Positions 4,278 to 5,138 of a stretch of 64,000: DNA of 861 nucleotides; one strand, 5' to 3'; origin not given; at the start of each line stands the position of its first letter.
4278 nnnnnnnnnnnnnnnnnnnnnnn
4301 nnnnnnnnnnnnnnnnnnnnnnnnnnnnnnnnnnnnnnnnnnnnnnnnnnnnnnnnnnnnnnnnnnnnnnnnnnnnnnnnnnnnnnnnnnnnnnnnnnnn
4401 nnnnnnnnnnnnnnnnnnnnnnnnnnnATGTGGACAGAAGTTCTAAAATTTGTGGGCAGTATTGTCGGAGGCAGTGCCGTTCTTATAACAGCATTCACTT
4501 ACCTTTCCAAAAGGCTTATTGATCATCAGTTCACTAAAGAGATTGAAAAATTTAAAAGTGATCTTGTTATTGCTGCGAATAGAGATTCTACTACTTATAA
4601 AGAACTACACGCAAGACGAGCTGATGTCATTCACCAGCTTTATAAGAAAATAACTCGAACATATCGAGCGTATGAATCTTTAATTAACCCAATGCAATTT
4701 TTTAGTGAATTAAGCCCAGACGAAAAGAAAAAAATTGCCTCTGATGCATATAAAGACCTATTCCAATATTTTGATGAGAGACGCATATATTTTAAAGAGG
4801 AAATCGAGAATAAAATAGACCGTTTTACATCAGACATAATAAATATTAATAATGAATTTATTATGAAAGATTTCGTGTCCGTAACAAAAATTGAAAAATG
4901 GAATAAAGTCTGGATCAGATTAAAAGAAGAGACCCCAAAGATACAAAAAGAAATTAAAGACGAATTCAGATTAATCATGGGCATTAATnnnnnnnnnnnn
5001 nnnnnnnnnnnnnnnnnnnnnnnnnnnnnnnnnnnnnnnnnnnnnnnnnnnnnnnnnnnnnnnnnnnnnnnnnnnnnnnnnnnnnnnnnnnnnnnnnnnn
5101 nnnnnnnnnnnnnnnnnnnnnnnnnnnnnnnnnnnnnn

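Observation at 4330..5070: Low-GC membrane-protein gene next to the 16S gene, bracketed by two different perfect dyads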

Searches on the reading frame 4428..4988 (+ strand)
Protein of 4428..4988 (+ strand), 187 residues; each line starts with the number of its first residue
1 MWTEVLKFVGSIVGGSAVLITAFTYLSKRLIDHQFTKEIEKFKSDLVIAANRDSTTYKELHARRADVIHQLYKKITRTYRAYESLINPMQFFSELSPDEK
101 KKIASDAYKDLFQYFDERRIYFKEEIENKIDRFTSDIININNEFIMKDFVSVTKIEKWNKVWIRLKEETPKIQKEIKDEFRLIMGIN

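Call 10: search_protein_families(library=pfam, proteins=[window:4428-4988:+], max_evalue=1)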
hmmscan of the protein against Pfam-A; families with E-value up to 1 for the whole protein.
window:4428-4988:+ (187 aa): 2 families
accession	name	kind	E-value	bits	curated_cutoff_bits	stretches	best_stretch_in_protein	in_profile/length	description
PF09734.15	Tau95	-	0.025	15.7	23.7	1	76-146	39-106/144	RNA polymerase III transcription factor (TF)IIIC subunit HTH domain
PF06881.16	Elongin_A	-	0.94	10.5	29.8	0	125-182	26-91/105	RNA polymerase II transcription factor SIII (Elongin) subunit A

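Call 11: search_protein_families(library=padloc, proteins=[window:4428-4988:+], max_evalue=1)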
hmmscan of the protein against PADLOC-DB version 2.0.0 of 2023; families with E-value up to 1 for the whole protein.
window:4428-4988:+ (187 aa): 0 families

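Call 12: search_protein_families(library=phrogs, proteins=[window:4428-4988:+], max_evalue=1)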
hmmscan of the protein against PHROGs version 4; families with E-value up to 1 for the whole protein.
window:4428-4988:+ (187 aa): 2 families
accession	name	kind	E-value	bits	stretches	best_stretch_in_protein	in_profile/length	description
phrog_17578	-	unknown function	0.02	16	1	84-156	52-125/126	-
phrog_5345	-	unknown function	0.081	14.4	0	125-181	33-96/104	-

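Call 14: find_homologous_proteins(query=window:4428-4988:+, max_evalue=0.01)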
Query window:4428-4988:+ (187 aa): 3 proteins with E <= 0.01 among 113 candidates.
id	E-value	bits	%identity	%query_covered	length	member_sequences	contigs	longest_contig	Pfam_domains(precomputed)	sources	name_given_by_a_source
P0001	4.4e-116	403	100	100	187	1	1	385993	-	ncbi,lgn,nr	ncbi:MAG TPA: hypothetical protein VFX17_00055 [Patescibacteria group bacterium]|nr:hypothetical pro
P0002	2.1e-11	62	30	99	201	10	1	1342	-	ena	-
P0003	5.0e-7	48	42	45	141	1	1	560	-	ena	-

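Call 23: find_encoding_contigs(protein=P0002, flank=10000)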
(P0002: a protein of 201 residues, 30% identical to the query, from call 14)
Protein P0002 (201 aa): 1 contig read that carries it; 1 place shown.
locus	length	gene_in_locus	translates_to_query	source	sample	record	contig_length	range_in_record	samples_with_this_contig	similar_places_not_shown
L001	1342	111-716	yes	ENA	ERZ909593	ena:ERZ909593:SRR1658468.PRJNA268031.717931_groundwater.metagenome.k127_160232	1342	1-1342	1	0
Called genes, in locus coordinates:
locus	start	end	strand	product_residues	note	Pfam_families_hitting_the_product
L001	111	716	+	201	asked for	-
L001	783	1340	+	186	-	?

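Call 27: search_protein_representatives(protein=window:4428-4988:+)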
Query: 187 residues. Proteins with E-value up to 0.001 (for the whole library): 1388; up to 1e-10: 326; up to 1e-30: 2. The best 150 are listed.
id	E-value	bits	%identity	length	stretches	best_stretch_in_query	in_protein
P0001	1.4e-116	402.6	100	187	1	1-187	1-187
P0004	3.6e-31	124.5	38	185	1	16-187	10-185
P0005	1.5e-28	116.0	36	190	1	4-186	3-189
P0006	4.6e-28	114.4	36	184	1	13-186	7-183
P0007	1.1e-27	113.2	35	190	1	2-186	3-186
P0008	5.4e-27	110.9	34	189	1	2-186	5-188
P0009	9.1e-27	110.2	36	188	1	6-186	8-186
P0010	2.4e-26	108.8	38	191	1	13-186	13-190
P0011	2.0e-25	105.8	39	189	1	19-186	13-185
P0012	9.0e-25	103.7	33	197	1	1-186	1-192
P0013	1.1e-24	103.4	32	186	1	9-186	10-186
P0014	1.4e-24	103.0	37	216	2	37-185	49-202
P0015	3.1e-24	101.9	30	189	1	6-186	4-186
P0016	8.6e-24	100.5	35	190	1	14-186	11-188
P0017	2.0e-23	99.3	36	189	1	12-186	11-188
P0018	2.0e-23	99.3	34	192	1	11-186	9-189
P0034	1.0e-19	87.2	33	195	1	3-177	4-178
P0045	2.2e-18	82.9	33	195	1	9-186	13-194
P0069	9.6e-17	77.5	30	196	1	11-185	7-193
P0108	2.9e-15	72.7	30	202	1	2-186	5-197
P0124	1.7e-14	70.2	31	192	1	4-186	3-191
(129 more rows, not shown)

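Call 30: find_homologous_proteins(query=A1, max_evalue=0.00001)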
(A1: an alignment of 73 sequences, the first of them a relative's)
Query A1 (73 sequences) (187 aa, profile of the alignment): 48 proteins with E <= 0.00001 among 7676 candidates.
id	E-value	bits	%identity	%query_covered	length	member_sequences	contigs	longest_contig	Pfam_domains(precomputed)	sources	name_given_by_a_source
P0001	1.2e-53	200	100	100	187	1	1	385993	-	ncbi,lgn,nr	ncbi:MAG TPA: hypothetical protein VFX17_00055 [Patescibacteria group bacterium]|nr:hypothetical pro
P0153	1.0e-52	197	33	100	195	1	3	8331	-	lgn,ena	-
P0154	7.6e-51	191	31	99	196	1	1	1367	-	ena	-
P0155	8.7e-51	190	29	99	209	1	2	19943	-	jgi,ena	jgi:hypothetical protein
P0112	1.0e-49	187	29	97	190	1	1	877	-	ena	-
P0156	2.1e-49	186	31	99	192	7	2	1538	-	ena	-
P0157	2.4e-48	182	29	99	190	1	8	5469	-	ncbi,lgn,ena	-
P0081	2.7e-48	182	25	97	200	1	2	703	-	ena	-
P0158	4.4e-48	182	28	97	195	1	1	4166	-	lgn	-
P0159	2.8e-47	179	24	91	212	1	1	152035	-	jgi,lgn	jgi:hypothetical protein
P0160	5.6e-47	178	32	95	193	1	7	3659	-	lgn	-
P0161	6.9e-47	178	22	93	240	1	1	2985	-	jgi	jgi:hypothetical protein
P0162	1.6e-46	176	31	97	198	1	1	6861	-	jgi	jgi:hypothetical protein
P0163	2.3e-46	176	29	99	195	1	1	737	-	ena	-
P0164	1.1e-45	174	24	95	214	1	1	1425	-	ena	-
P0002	8.6e-43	164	30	99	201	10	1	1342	-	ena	-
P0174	3.3e-42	162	24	97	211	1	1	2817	-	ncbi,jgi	-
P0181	1.1e-35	141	23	98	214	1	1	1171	-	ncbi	-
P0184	1.0e-34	138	23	77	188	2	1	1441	-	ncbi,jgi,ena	-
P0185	7.5e-34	135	20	98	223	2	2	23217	-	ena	-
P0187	7.0e-31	125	30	73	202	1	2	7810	-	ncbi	-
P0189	6.1e-30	122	26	97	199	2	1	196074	-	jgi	jgi:hypothetical protein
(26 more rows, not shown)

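Call 31: search_protein_families(library=ncbifam, alignment_id=A1, max_evalue=0.1)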
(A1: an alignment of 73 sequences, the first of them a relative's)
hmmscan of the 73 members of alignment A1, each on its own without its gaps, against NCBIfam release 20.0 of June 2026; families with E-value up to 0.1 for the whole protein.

A. member 1, P0001 (187 aa): 0 families

B. families by the number of members that match (of 73 scanned): 45 families (the first 25 are shown)
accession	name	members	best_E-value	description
NF033542.1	transpos_IS110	2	0.022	IS110 family RNA-guided transposase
TIGR02290.1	M3_fam_3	1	0.00022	M3 family oligoendopeptidase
TIGR02672.2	cas_csm6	1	0.00059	type III-A CRISPR-associated CARF protein Csm6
NF047466.1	hybrid_RR_LvrB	1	0.00068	hybrid histidine kinase/response regulator LvrB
NF006099.0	PRK08251.1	1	0.0042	SDR family oxidoreductase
TIGR01638.1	Atha_cystat_rel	1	0.0048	Arabidopsis thaliana cystatin-related protein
NF053872.1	DS2_3_antiphage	1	0.0063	anti-phage protein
TIGR00997.1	ispZ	1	0.01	septation protein IspZ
NF001470.0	PRK00325.1-5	1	0.011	mannuronate-specific alginate lyase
NF038110.1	Lys_methyl_FliB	1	0.011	flagellin lysine-N-methylase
NF033916.0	antiphage_ZorA_3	1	0.012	anti-phage ZorAB system protein ZorA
NF003344.0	PRK04358.1-5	1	0.013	hypothetical protein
NF012000.0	PRK15456.1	1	0.017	universal stress protein UspG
TIGR01143.1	murF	1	0.019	UDP-N-acetylmuramoyl-tripeptide--D-alanyl-D-alanine ligase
NF043058.1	T4SS_LegC2C7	1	0.022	LegC2/C7 family Dot/Icm T4SS effector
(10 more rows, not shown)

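Call 32: find_encoding_contigs(protein=P0159, flank=8000, max_places=2)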
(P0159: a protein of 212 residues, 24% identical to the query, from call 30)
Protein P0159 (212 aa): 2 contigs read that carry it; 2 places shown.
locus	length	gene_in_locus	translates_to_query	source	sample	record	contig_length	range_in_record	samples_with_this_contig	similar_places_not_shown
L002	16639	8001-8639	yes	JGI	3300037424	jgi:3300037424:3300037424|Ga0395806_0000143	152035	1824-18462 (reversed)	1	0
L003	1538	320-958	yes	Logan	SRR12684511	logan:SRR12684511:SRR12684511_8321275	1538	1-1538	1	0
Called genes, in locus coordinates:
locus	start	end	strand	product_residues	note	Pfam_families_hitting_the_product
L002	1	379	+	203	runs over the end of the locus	-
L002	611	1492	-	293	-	PF04029:2-ph_phosp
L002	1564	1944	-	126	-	PF05635:23S_rRNA_IVP, PF22296:bAvd (weak)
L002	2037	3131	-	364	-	PF01571:GCV_T, PF08669:GCV_T_C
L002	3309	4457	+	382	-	PF02810:SEC-C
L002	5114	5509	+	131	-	PF26941:DUF8292 (weak)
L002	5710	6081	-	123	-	-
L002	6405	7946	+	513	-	PF03853:YjeF_N, PF01256:Carb_kinase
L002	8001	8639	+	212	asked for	-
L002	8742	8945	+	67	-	-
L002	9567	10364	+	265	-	PF03795:YCII, PF08327:AHSA1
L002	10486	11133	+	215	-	PF01936:NYN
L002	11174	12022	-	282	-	-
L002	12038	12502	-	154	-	PF04519:Bactofilin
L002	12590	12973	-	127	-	PF05635:23S_rRNA_IVP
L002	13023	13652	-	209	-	PF01551:Peptidase_M23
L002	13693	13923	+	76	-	-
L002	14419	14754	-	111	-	-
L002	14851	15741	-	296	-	-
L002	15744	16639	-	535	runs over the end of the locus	PF01555:N6_N4_Mtase, PF22722:NA-iREase1 (weak)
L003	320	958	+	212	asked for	-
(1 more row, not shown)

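Call 33: find_encoding_contigs(protein=P0189, flank=8000, max_places=2)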
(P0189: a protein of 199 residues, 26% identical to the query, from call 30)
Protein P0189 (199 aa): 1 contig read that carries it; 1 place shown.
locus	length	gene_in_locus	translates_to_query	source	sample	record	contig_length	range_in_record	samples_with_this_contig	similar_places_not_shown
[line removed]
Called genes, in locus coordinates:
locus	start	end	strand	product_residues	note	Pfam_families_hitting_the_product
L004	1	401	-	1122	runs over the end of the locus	PF08379:Bact_transglu_N, PF01841:Transglut_core, PF09899:DUF2126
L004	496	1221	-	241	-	PF00227:Proteasome (faint)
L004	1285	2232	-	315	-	PF04168:Alpha-E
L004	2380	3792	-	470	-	PF04174:CP_ATPgrasp_1, PF14403:CP_ATPgrasp_2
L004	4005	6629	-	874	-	PF23846:Cache_WalK (faint), PF02743:dCache_1 (weak), PF01584:CheW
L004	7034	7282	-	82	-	-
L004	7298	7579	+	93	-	PF05015:HigB-like_toxin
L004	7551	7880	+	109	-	PF01381:HTH_3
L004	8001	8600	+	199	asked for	-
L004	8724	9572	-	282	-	PF13145:Rotamase_2, PF13616:Rotamase_3, PF00639:Rotamase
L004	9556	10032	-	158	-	PF04319:NifZ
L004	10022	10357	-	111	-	PF03206:NifW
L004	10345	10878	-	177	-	-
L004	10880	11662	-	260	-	PF00132:Hexapep (weak)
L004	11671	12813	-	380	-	PF00682:HMGL-like, PF22617:HCS_D2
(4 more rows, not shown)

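Call 34: find_encoding_contigs(protein=P0155, flank=8000, max_places=2)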
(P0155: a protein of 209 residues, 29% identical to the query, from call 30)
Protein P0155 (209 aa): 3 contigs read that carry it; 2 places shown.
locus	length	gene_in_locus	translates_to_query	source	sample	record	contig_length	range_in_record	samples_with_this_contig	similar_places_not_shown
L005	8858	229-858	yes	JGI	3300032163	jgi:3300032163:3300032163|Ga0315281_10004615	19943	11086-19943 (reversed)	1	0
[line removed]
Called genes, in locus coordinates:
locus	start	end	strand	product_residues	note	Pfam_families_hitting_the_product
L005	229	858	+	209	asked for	-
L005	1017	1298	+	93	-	-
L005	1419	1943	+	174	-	PF08308:PEGA, PF09851:SHOCT (weak)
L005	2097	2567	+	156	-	-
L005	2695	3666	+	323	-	PF00072:Response_reg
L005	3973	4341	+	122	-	-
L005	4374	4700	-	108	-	PF01934:HepT-like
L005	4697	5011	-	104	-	PF01909:NTP_transf_2, PF18765:Polbeta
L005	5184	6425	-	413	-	PF01773:Nucleos_tra2_N, PF07670:Gate, PF07662:Nucleos_tra2_C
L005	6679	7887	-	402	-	PF07690:MFS_1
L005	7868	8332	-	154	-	PF09828:ChrB_C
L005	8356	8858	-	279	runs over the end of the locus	PF00582:Usp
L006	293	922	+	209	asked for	-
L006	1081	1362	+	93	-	-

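Call 35: find_encoding_contigs(protein=P0185, flank=8000, max_places=2)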
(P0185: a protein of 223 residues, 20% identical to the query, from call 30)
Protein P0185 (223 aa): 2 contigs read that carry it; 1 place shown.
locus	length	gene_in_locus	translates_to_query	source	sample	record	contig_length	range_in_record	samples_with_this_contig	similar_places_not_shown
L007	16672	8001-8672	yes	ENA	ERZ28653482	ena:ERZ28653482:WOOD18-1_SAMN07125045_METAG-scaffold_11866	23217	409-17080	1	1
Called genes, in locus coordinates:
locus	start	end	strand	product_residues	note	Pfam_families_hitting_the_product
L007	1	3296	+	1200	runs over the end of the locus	PF00271:Helicase_C (weak)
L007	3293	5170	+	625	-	PF09369:MZB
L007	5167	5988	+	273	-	PF13091:PLDc_2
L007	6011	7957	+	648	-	PF00078:RVT_1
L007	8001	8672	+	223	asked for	-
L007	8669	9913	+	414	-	-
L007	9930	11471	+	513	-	PF02646:RmuC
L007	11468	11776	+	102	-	-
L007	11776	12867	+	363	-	PF22560:GMT-wHTH (faint)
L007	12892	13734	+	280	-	PF07505:DUF5131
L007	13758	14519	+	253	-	-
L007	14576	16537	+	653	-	PF02463:SMC_N, PF11398:DUF2813 (faint), PF13175:AAA_15, PF13476:AAA_23, PF13304:AAA_21, PF13175:AAA_15, PF20469:OLD-like_TOPRIM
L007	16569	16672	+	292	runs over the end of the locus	-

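Call 38: find_encoding_contigs(protein=P0153, flank=8000, max_places=2)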
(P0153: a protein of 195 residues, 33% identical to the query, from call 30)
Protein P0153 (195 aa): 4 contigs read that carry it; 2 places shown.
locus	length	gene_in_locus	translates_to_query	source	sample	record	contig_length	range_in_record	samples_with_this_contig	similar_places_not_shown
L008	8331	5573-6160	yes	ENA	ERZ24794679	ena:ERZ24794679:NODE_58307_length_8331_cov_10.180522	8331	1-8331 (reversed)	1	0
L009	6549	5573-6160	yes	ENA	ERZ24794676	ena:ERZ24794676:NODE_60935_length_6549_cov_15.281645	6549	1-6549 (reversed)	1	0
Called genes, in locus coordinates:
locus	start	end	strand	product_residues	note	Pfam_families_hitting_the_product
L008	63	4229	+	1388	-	PF04480:DUF559 (weak), PF18741:MTES_1575 (weak), PF00270:DEAD, PF00271:Helicase_C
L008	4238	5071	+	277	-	-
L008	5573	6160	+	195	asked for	-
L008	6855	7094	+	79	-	-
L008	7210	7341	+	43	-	-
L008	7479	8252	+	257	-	-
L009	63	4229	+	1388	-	PF04480:DUF559 (weak), PF18741:MTES_1575 (weak), PF00270:DEAD, PF00271:Helicase_C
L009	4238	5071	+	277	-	-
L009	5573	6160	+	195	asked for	-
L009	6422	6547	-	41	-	?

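Call 39: find_encoding_contigs(protein=P0187, flank=8000, max_places=2)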
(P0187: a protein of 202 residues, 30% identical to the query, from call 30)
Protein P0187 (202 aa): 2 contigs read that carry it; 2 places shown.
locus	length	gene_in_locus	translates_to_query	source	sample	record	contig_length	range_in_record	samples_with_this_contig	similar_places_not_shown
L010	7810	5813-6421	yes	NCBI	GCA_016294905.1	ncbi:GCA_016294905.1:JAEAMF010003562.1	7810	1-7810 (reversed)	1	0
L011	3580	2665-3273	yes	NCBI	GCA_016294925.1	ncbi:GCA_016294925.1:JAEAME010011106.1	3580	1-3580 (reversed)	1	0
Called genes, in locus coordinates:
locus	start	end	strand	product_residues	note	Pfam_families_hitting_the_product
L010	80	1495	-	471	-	PF02614:UxaC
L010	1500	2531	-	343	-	PF00356:LacI, PF00532:Peripla_BP_1, PF13407:Peripla_BP_4, PF13377:Peripla_BP_3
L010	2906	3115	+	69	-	-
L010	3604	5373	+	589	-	PF00514:Arm (faint), PF02985:HEAT (faint), PF03130:HEAT_PBS (faint), PF13513:HEAT_EZ (faint), PF13646:HEAT_2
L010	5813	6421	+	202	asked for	-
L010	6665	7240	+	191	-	-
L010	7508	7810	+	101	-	?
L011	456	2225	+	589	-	PF03130:HEAT_PBS (faint), PF00514:Arm (faint), PF02985:HEAT (faint), PF13513:HEAT_EZ (faint), PF13646:HEAT_2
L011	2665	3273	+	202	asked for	-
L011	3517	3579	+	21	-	?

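Call 40: find_encoding_contigs(protein=P0162, flank=8000, max_places=2)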
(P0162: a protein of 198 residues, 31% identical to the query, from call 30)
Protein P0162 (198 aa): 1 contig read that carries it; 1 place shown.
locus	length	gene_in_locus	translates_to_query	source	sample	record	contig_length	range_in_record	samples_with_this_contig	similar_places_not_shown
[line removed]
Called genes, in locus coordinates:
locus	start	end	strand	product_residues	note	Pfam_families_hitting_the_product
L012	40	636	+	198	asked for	-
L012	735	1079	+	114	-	-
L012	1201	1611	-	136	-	PF27832:Htd2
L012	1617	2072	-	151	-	PF13452:FAS1_DH_region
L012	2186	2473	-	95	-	PF03992:ABM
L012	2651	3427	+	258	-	PF00561:Abhydrolase_1, PF12146:Hydrolase_4, PF12697:Abhydrolase_6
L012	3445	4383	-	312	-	PF00296:Bac_luciferase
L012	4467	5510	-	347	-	PF00296:Bac_luciferase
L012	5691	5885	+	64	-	-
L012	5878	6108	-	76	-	-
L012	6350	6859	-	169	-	?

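Call 45: predict_structure(alignment_id=A2)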
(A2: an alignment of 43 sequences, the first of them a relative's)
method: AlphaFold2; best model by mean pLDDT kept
length: 187 residues; sequences in the alignment: 43
mean_pLDDT: 89.0   pTM: 0.70
mean pLDDT of the five models: 89.0, 87.7, 87.5, 84.7, 83.0
residues with pLDDT >= 90: 103; 70-90: 77; 50-70: 7; < 50: 0
segments of 3 or more residues with pLDDT < 50: none
pLDDT, mean of each block of 10 residues (from residue 1): 79 75 87 90 90 87 96 97 87 88 96 98 96 93 72 82 93 96 88
secondary structure, 60 per line:
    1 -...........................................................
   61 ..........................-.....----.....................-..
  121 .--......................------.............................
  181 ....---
elements in order: H2-86 H88-92 H97-117 H124-145 H152-184

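Call 56: search_dna_similar(query=P0001, collection=plasmids, mode=protein, max_evalue=0.001)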
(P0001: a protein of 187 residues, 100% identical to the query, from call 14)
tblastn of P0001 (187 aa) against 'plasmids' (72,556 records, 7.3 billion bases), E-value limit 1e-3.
Records with a match: 3; places in all: 3; records where one place covers at least 80% of the query: 3.
Best place of each record, by identity: <60% 3.
By first word of the organism name: Haloferax 2; Bacillus 1.
By predicted mobility (MOB-suite, as given by PLSDB): non-mobilizable 2; conjugative 1.
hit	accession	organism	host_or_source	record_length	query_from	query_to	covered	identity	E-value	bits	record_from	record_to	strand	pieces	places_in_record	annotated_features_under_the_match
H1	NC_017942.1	Haloferax mediterranei ATCC 33500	-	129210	5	187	98%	24.0%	3e-13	74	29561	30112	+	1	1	hypothetical protein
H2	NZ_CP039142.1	Haloferax mediterranei ATCC 33500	Cell culture,Spain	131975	5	187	98%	24.0%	3e-13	74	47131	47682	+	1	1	hypothetical protein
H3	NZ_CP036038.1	Bacillus mycoides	cell culture,soil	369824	6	186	97%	23.0%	2e-5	51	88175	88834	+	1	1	hypothetical protein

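Call 57: search_dna_similar(query=P0001, collection=phages, mode=protein, max_evalue=0.001)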
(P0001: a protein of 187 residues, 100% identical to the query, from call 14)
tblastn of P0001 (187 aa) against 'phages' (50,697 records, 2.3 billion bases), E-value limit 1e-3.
No match.

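Call 58: get_annotated_region(hit=H1, flank=7000)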
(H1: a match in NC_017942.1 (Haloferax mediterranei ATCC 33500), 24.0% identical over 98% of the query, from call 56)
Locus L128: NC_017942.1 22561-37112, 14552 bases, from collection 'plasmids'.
description: Haloferax mediterranei ATCC 33500 plasmid pHM100, complete sequence
organism: Haloferax mediterranei ATCC 33500 (NCBI taxid 523841)
taxonomy: Archaea; Euryarchaeota; Halobacteria; Halobacteriales; Haloferacaceae; Haloferax; Haloferax mediterranei; Haloferax mediterranei ATCC 33500
host: -; source: -; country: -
typing (MOB-suite, as given by PLSDB): non-mobilizable
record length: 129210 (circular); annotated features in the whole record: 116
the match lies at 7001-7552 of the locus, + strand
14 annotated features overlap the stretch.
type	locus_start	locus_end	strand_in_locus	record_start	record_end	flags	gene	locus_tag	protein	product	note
CDS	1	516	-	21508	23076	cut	-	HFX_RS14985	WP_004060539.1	aldehyde dehydrogenase family protein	-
CDS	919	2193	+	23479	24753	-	-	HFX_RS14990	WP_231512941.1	MFS transporter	GO:0055085 - transmembrane transport [Evidence IEA]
CDS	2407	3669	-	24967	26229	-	-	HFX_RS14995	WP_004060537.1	alkyl sulfatase dimerization domain-containing protein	-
CDS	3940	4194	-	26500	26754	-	-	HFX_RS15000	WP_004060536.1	alkyl sulfatase dimerization domain-containing protein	-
CDS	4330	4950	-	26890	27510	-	-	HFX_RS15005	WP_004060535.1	helix-turn-helix domain-containing protein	-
CDS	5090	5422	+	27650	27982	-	-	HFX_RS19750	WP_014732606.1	hypothetical protein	-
CDS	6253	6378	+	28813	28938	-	-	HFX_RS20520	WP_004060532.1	hypothetical protein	-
CDS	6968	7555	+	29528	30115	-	-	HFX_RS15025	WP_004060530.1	hypothetical protein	-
CDS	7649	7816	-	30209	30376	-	-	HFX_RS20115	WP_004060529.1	hypothetical protein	-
CDS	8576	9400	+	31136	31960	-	-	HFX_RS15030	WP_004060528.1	hypothetical protein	-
CDS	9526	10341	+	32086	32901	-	-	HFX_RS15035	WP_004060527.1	hypothetical protein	-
CDS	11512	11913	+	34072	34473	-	-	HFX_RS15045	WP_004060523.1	hypothetical protein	-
CDS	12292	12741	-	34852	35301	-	-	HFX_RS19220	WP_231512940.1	hypothetical protein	-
CDS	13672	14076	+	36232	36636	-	-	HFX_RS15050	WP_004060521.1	MarR family transcriptional regulator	GO:0006355 - regulation of DNA-templated transcription [Evidence IEA]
